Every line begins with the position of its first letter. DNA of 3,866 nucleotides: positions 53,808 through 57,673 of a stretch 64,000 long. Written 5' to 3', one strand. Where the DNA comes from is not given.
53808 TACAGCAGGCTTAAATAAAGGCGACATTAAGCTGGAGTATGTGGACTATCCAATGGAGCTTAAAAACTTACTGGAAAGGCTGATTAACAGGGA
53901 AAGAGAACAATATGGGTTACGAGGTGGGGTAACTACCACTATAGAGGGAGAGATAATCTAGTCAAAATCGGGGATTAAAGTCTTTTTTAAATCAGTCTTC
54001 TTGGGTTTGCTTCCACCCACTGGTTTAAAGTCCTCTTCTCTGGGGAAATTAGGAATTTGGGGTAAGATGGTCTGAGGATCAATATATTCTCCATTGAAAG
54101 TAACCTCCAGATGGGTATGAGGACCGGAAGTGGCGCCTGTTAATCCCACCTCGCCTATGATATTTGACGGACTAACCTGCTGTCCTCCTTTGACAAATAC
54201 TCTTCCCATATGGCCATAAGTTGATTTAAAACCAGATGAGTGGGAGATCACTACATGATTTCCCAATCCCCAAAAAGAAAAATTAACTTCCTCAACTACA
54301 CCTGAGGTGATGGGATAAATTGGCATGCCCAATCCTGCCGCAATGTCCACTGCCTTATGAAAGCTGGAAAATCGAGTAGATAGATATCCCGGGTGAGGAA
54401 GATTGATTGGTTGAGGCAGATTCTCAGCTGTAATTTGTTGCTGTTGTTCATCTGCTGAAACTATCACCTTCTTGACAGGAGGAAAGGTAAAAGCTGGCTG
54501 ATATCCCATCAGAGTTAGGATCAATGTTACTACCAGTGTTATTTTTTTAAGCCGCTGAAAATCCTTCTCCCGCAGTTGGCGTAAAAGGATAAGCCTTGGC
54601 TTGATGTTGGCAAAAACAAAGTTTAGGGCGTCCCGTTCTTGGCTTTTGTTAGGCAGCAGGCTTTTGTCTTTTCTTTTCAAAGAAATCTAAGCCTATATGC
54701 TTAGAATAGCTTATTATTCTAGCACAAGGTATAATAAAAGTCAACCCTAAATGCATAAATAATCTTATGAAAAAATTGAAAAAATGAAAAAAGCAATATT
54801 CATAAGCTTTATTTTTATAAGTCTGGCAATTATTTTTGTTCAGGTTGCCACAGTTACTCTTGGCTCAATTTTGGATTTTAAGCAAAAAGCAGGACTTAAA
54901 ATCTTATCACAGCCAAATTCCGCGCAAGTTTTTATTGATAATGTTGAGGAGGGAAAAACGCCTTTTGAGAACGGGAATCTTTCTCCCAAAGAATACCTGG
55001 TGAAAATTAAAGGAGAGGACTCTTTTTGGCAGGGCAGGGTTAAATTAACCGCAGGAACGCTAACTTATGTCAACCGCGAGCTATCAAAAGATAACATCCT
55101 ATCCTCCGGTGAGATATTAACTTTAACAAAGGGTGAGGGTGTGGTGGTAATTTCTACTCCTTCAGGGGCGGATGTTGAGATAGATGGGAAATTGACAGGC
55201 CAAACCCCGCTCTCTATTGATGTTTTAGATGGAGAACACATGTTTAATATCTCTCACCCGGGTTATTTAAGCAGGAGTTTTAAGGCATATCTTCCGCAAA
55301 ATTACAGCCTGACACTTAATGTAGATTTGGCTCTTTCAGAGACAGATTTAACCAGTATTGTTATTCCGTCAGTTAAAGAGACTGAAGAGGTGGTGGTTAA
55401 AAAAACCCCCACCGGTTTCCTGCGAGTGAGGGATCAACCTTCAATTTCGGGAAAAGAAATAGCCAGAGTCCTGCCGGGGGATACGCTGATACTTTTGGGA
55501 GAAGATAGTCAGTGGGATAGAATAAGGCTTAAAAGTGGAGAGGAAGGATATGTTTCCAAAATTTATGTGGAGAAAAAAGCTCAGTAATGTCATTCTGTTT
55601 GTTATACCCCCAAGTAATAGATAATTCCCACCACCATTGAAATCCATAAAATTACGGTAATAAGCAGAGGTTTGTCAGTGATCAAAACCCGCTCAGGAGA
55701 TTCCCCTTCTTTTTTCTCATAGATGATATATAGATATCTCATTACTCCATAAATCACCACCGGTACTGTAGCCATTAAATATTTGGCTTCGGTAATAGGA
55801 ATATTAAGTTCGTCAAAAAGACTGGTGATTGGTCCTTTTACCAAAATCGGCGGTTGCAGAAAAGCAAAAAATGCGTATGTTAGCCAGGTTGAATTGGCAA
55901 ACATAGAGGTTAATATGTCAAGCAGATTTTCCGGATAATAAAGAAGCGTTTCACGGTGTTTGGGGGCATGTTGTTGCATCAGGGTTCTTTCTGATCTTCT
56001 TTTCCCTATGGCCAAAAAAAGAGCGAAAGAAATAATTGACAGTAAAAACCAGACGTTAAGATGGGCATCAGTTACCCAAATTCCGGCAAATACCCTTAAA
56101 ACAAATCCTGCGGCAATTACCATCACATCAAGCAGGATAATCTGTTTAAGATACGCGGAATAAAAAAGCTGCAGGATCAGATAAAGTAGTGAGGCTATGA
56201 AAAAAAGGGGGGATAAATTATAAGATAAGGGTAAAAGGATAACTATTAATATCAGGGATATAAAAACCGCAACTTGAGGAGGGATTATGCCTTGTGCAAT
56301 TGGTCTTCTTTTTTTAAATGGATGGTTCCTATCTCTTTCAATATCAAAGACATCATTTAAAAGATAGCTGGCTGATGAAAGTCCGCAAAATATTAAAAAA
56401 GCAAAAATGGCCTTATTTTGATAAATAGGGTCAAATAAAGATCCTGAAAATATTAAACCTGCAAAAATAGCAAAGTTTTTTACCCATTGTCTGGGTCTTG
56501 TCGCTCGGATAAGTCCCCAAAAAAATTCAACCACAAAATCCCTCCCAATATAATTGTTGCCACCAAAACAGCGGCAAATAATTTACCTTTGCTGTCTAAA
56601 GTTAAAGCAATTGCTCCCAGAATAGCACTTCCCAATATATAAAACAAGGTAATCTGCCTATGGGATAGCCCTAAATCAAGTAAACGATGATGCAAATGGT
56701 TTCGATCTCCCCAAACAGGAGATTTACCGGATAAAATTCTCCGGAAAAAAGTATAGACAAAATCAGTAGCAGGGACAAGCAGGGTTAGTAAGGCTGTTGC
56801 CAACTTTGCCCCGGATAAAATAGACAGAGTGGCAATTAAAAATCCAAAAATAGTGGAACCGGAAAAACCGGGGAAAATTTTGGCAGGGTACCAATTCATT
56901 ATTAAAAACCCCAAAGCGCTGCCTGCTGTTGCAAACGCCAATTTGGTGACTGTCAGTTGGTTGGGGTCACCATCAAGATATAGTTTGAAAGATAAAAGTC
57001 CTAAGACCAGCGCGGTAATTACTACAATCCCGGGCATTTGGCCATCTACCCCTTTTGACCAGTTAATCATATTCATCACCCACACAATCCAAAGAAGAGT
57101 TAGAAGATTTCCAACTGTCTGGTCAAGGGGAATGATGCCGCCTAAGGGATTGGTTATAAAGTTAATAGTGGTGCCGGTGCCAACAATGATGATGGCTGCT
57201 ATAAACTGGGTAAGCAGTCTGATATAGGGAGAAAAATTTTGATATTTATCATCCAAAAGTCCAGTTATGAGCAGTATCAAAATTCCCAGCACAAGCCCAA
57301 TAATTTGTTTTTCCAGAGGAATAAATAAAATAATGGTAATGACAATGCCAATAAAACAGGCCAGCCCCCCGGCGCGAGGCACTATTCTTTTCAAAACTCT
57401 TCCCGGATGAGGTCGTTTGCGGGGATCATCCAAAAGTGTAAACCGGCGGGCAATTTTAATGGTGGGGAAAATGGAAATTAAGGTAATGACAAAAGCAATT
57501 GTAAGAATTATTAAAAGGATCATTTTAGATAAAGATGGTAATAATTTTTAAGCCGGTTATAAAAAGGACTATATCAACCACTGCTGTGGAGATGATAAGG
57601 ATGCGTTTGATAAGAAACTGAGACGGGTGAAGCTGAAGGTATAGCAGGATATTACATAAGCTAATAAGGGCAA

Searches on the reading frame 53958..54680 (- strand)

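Call 67: search_protein_families(library=pfam, proteins=[window:53958-54680:-], max_evalue=0.001)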
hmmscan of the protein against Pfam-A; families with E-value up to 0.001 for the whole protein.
window:53958-54680:- (240 aa): 1 family
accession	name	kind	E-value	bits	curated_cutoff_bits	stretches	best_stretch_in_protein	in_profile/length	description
PF01551.29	Peptidase_M23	-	1e-23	83.8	28.7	1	107-202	2-96/96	Peptidase family M23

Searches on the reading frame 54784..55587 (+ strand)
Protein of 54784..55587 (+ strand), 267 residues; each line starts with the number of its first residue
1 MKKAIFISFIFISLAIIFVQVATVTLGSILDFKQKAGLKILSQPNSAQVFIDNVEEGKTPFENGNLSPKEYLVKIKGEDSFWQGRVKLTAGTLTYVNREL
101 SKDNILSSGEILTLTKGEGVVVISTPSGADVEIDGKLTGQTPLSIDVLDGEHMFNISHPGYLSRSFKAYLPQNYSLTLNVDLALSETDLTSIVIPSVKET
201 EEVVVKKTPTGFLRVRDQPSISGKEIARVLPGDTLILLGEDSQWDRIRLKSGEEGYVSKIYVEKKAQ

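Call 67: search_protein_families(library=pfam, proteins=[window:54784-55587:+], max_evalue=0.001)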
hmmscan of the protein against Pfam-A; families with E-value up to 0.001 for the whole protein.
window:54784-55587:+ (267 aa): 2 families
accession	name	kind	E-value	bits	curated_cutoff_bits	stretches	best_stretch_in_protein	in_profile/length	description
PF08308.17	PEGA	-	5.2e-19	68.4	20.8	2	120-181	4-66/71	PEGA domain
PF08239.17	SH3_3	-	4.4e-10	40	27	1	212-262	2-53/54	Bacterial SH3 domain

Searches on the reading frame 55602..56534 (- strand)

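Call 10: search_protein_families(library=pfam, proteins=[window:55602-56534:-], max_evalue=0.0001)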
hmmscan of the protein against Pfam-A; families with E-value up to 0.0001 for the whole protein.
window:55602-56534:- (310 aa): 1 family
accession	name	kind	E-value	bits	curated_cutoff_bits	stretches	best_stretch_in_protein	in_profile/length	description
PF01040.23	UbiA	-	7.5e-24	84.8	34.2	1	22-176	4-157/250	UbiA prenyltransferase family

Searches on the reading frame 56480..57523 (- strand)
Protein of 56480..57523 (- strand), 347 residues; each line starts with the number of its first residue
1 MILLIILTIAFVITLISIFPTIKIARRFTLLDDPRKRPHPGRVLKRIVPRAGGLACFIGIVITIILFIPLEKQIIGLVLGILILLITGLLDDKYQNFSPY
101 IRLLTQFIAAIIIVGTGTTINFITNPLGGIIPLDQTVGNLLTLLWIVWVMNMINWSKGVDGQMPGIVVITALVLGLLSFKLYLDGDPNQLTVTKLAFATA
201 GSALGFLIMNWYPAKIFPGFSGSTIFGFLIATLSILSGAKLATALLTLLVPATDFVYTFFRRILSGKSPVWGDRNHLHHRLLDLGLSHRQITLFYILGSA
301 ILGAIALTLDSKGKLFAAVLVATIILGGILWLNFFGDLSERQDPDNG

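Call 10: search_protein_families(library=pfam, proteins=[window:56480-57523:-], max_evalue=0.0001)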
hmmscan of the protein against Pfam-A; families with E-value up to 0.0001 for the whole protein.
window:56480-57523:- (347 aa): 1 family
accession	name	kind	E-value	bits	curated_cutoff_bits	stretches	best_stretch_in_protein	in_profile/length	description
PF00953.26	Glycos_transf_4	-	2.4e-30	106.1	27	1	75-237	2-159/160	Glycosyl transferase family 4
